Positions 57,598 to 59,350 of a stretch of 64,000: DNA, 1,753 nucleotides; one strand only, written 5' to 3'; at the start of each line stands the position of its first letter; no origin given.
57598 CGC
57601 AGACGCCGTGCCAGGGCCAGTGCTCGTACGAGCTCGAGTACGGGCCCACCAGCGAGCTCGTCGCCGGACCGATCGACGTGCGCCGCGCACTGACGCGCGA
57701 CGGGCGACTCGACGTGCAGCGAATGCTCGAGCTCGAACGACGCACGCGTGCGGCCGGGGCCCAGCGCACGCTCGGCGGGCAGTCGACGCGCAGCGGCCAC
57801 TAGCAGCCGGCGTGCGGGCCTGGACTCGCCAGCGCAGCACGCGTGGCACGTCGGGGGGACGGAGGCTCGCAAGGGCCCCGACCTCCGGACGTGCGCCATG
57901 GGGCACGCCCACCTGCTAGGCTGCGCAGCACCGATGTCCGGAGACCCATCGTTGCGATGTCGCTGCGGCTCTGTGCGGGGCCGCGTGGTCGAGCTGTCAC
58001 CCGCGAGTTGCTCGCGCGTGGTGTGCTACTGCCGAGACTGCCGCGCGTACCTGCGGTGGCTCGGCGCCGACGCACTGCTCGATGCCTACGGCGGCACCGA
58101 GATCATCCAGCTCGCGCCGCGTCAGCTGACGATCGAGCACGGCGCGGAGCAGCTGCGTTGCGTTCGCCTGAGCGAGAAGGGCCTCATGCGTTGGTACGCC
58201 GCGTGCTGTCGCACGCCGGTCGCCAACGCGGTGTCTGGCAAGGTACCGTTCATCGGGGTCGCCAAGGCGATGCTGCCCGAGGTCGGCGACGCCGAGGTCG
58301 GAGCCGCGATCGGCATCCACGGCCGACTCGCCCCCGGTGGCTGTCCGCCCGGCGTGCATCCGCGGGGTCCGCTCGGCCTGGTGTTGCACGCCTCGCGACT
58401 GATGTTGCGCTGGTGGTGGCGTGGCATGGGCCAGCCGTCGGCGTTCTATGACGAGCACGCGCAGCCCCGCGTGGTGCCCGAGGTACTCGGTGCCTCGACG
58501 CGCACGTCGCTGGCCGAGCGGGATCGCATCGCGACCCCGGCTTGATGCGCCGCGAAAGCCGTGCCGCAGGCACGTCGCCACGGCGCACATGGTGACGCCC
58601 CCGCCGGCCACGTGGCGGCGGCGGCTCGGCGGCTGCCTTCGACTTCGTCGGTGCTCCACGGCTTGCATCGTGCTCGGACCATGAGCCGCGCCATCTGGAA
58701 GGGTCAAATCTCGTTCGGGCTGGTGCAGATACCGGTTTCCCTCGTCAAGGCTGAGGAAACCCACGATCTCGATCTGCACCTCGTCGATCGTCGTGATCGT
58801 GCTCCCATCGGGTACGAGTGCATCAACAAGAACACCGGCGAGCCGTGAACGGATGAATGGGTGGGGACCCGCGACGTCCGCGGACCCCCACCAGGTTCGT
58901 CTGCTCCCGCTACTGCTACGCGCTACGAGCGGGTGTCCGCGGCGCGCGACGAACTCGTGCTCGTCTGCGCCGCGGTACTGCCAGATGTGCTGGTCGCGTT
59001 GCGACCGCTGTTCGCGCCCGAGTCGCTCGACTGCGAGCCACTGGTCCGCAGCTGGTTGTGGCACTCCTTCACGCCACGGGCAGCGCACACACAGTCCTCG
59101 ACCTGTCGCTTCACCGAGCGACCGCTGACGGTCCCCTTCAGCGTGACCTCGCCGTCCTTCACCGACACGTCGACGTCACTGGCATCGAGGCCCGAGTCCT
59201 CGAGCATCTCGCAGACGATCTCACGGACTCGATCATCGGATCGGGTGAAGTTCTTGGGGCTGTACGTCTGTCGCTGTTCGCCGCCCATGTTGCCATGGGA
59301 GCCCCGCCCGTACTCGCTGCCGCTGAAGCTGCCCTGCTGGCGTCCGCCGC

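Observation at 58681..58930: Low-GC Ku N-terminal remnant overrun by a convergent BON-domain gene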

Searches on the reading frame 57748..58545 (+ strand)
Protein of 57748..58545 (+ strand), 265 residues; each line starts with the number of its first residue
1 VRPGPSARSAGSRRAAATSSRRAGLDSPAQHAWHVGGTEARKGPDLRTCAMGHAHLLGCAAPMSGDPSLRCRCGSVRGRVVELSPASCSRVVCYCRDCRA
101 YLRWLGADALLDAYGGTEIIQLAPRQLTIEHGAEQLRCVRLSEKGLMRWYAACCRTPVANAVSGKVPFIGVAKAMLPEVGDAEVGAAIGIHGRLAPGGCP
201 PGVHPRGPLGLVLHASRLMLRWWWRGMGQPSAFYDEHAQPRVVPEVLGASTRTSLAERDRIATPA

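Call 3: search_protein_families(library=pfam, proteins=[window:57748-58545:+], max_evalue=0.1)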
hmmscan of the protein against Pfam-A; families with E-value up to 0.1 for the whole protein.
window:57748-58545:+ (265 aa): 2 families
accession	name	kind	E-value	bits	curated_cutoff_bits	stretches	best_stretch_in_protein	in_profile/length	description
PF19648.5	DUF6151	-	4.7e-28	98.7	27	1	68-215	6-149/188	Family of unknown function (DUF6151)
PF04828.22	GFA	-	0.0014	19.1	24.3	1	70-174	5-97/115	Glutathione-dependent formaldehyde-activating enzyme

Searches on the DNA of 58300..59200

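Call 51: search_rna_families(source=window, start=58300, end=59200, threshold=evalue, max_evalue=1)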
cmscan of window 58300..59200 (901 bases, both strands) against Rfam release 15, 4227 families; matches with E-value up to 1: 2.
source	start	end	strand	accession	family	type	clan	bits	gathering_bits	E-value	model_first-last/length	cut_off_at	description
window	58914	58975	+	RF01297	sR40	Gene; snRNA; snoRNA; CD-box;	-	21.3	50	0.1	1-61/61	no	Small nucleolar RNA sR40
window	58860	58940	-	RF01670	P17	Gene; sRNA;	-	13.3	45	0.89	1-282/282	no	Pseudomonas sRNA P17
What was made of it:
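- Tried and rejected: None was found (call 51).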

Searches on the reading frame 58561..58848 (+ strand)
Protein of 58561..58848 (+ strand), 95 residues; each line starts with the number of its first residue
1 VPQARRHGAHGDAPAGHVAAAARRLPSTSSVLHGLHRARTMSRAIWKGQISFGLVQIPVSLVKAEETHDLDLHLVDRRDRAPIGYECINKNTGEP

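Call 3: search_protein_families(library=pfam, proteins=[window:58561-58848:+], max_evalue=0.1)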
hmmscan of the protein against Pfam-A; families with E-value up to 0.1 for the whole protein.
window:58561-58848:+ (95 aa): 1 family
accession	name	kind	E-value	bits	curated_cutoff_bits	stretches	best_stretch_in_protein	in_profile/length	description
PF02735.22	Ku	-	0.00025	21.5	25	1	51-94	1-46/190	Ku70/Ku80 beta-barrel domain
